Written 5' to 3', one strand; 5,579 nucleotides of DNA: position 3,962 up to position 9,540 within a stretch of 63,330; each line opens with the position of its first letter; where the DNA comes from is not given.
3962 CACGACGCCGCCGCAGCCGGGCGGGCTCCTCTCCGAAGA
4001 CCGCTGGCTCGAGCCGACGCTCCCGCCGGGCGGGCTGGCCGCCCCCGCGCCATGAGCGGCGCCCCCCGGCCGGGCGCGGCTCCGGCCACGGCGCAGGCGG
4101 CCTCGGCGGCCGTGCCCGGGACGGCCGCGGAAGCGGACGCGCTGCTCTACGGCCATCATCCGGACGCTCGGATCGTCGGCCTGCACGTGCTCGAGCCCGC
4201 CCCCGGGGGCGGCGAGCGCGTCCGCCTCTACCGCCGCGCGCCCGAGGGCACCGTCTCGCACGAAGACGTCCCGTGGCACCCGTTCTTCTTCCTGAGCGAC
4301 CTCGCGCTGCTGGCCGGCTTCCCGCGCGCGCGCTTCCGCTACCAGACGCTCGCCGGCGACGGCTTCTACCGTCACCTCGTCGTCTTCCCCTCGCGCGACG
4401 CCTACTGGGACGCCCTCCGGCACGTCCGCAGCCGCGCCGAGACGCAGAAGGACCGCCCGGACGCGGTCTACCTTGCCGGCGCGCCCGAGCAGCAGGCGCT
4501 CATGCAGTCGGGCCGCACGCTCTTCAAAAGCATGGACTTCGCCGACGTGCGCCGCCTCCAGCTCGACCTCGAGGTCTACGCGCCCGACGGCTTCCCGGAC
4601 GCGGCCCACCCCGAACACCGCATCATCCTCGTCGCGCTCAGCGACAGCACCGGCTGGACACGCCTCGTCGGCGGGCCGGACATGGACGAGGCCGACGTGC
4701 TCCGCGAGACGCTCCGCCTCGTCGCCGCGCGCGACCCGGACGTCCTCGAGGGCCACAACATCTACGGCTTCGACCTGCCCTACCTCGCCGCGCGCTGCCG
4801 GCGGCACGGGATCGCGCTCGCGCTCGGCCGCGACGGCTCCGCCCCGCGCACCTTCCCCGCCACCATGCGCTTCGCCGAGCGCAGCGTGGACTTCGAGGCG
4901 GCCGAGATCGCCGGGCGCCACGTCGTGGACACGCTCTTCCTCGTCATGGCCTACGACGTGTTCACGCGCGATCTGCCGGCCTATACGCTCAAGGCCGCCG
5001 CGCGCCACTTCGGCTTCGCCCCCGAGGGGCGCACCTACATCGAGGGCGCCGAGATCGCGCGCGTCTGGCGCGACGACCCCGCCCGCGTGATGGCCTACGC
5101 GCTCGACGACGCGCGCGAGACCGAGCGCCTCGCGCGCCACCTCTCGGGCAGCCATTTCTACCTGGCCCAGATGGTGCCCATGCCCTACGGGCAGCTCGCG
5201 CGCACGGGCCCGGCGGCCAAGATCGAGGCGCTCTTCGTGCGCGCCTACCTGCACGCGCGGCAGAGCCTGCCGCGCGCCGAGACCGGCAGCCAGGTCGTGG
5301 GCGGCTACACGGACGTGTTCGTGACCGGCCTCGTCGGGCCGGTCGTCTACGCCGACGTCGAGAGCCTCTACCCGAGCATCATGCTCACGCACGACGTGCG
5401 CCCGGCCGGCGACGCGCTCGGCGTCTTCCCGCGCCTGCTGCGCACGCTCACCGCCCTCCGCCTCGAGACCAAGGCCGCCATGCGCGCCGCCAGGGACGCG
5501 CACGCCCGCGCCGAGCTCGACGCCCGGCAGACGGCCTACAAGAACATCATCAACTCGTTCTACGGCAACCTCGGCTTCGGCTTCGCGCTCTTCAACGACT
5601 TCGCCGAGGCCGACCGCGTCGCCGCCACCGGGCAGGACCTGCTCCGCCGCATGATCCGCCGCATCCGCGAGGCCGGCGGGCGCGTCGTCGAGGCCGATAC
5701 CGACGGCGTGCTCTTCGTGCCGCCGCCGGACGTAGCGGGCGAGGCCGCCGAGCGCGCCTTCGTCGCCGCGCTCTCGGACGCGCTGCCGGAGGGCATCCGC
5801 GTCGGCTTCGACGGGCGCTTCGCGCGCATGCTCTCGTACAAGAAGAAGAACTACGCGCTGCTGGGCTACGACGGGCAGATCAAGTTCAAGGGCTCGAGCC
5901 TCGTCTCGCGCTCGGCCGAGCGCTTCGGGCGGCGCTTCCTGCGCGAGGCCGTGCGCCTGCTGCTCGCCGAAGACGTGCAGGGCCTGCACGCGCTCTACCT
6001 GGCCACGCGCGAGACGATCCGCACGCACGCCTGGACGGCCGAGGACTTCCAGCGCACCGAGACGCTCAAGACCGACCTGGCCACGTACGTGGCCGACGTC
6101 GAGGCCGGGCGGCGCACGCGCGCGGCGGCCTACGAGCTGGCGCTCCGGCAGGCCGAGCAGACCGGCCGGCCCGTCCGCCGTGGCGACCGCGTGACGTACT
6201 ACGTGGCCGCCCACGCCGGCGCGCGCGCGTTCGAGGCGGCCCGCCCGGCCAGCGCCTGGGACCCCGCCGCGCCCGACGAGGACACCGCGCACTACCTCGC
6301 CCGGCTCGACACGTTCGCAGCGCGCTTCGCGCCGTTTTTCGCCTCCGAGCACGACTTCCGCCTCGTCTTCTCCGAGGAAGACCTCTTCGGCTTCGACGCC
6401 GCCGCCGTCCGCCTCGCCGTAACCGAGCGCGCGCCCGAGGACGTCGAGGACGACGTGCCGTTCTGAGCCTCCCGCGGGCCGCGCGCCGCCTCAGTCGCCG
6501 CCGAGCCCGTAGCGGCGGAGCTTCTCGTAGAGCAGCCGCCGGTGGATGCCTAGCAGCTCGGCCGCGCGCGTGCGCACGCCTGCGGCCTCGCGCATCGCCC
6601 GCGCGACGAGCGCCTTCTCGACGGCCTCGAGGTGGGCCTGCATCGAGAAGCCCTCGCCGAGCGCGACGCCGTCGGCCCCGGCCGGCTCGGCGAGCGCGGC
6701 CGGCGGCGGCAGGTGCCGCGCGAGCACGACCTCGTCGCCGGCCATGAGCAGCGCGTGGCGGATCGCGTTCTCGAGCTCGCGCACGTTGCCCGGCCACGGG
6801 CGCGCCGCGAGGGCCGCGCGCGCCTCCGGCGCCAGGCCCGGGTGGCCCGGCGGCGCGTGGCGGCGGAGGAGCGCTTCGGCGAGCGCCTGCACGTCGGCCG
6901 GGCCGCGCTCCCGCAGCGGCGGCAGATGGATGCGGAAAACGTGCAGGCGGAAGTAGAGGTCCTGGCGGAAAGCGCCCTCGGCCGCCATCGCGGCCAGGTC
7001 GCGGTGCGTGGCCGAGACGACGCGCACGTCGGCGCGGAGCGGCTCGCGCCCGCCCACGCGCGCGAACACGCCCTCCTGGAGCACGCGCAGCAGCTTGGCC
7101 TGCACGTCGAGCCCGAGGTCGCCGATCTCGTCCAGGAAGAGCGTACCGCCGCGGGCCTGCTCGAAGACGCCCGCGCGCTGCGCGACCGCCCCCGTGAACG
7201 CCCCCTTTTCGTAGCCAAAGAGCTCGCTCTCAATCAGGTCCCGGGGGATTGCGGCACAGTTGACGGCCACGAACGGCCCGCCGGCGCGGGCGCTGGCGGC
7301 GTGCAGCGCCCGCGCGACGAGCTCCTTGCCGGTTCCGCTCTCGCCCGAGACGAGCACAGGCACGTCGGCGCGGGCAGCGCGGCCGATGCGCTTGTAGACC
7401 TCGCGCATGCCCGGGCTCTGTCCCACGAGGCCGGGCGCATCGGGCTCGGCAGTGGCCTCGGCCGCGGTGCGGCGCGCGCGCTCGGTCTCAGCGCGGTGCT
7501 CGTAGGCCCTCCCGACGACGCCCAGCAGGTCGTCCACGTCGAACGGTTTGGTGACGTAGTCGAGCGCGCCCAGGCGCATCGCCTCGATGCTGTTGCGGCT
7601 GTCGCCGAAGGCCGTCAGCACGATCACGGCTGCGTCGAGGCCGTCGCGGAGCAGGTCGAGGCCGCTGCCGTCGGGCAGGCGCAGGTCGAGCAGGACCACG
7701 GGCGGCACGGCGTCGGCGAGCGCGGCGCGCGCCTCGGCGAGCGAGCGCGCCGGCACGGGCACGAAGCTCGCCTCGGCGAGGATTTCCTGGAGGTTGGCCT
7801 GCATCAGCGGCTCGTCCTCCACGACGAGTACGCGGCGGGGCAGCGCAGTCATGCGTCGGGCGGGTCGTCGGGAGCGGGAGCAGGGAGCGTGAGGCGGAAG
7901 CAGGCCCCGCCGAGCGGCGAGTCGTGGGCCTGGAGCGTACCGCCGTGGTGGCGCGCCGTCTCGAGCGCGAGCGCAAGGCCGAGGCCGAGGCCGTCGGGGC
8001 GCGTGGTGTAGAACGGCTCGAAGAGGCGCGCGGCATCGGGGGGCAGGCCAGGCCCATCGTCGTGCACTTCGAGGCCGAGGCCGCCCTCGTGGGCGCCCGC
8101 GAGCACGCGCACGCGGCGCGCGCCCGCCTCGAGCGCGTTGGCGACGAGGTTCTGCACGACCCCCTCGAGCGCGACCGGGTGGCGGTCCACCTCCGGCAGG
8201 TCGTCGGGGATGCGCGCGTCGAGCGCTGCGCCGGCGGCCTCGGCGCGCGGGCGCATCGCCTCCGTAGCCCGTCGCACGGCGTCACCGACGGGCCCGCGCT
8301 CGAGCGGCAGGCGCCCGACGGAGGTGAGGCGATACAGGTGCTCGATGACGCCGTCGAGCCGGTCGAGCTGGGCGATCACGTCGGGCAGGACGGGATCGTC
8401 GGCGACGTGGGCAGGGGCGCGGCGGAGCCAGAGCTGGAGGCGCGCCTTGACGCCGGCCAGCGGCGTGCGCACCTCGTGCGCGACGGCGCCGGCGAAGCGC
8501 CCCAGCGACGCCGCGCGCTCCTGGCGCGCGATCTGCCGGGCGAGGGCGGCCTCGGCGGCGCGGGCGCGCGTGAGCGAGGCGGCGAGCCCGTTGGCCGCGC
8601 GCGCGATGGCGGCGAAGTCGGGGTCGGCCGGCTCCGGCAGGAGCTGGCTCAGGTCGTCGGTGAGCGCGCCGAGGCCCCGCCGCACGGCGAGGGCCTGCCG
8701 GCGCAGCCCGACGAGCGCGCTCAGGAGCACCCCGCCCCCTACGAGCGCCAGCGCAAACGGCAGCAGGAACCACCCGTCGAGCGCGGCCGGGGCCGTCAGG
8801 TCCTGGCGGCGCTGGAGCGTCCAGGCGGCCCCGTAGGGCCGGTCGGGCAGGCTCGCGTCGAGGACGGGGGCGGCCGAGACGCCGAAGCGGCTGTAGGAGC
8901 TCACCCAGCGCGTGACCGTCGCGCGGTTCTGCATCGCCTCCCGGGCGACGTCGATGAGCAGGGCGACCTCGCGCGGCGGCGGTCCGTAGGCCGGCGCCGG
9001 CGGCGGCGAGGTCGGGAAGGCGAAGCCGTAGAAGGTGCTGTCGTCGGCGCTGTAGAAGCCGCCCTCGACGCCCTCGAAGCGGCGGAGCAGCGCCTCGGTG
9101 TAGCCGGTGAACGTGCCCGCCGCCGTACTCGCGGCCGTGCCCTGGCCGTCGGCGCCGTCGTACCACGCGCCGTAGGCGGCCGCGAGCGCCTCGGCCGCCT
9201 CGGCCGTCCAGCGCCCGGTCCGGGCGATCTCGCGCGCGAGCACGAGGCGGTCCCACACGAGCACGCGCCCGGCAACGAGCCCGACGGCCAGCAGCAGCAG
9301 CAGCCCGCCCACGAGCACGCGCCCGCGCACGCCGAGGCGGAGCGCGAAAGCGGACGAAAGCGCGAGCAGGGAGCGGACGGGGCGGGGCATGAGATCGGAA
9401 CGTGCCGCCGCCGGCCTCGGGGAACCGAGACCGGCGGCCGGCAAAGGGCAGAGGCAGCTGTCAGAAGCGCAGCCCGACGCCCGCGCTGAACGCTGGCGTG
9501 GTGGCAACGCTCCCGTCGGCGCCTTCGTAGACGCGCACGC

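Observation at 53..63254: A different short tandem repeat at almost every gene boundary (23 arrays in 63 kb)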

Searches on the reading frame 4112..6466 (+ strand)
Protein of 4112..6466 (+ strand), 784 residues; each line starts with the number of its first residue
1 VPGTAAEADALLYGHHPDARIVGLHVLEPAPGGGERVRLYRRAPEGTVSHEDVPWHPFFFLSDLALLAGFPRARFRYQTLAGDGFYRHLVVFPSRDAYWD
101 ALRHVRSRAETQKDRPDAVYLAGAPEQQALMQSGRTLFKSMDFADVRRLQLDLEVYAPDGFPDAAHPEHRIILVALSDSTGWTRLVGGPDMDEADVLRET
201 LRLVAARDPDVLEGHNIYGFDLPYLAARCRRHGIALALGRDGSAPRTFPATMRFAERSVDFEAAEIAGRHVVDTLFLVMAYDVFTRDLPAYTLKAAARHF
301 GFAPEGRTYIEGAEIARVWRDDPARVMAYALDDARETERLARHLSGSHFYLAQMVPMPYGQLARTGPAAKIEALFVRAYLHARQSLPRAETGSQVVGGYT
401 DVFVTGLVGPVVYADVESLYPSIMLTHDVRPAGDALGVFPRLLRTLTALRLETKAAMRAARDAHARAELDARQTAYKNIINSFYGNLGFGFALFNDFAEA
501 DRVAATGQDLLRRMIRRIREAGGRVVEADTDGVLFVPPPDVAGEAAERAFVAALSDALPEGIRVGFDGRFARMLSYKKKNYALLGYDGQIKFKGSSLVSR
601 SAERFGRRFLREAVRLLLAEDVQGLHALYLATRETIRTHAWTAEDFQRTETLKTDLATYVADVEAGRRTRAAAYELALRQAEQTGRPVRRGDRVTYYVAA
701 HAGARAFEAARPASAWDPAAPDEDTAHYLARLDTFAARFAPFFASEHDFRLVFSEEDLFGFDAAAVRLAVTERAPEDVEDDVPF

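Call 39: search_protein_families(library=pfam, proteins=[window:4112-6466:+])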
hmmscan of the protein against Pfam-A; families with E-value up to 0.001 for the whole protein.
window:4112-6466:+ (784 aa): 2 families
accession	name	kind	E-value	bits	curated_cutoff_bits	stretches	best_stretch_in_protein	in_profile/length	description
PF00136.26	DNA_pol_B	-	1.8e-24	86.8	23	1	437-732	118-442/453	DNA polymerase family B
PF03104.25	DNA_pol_B_exo1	-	7.2e-12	45.7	23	1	192-295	142-241/242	DNA polymerase family B, exonuclease domain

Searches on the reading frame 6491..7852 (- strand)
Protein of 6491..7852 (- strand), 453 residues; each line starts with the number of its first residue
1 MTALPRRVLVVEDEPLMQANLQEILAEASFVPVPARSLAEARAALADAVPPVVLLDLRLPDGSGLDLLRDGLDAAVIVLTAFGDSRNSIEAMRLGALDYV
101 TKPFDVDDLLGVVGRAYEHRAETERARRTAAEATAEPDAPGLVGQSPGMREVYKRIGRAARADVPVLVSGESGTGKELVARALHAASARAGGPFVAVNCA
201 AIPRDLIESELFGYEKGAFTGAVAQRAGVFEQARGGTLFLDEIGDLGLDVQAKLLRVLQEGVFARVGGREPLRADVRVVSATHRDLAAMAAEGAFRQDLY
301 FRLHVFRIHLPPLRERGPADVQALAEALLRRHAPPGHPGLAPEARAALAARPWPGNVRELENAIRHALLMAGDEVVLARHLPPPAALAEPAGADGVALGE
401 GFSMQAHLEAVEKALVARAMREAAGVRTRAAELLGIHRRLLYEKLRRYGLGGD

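Call 39: search_protein_families(library=pfam, proteins=[window:6491-7852:-])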
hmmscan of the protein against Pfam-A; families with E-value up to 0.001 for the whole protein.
window:6491-7852:- (453 aa): 7 families
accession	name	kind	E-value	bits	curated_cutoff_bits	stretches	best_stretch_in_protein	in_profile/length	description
PF00158.32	Sigma54_activat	-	3.4e-71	238.8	20.2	1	142-309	1-168/168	Sigma-54 interaction domain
PF14532.12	Sigma54_activ_2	-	2.1e-26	93.3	25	1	143-313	1-138/138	Sigma-54 interaction domain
PF00072.30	Response_reg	-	4.7e-19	69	30.2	1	8-111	1-108/111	Response regulator receiver domain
PF25601.1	AAA_lid_14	-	3.7e-15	56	27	1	314-385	1-74/87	AAA+ ATPase lid domain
PF02954.25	HTH_8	-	1.4e-11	44.4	22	1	408-448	2-42/42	Bacterial regulatory protein, Fis family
PF07728.20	AAA_5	-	2.1e-07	31.5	22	1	165-282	1-121/139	AAA domain (dynein-related subfamily)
PF00004.35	AAA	-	0.00034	21.5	21.2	1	166-284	1-110/131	ATPase family associated with various cellular activities (AAA)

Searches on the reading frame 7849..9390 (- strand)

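Call 40: search_protein_families(library=pfam, proteins=[window:7849-9390:-])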
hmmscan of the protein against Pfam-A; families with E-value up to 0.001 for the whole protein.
window:7849-9390:- (513 aa): 2 families
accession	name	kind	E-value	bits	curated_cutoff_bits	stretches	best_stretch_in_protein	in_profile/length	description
PF02518.31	HATPase_c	-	2.7e-20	73.3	26.4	1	405-505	3-110/111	Histidine kinase-, DNA gyrase B-, and HSP90-like ATPase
PF00512.31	HisKA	-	2.3e-07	31.2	26.9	1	296-356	2-61/66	His Kinase A (phospho-acceptor) domain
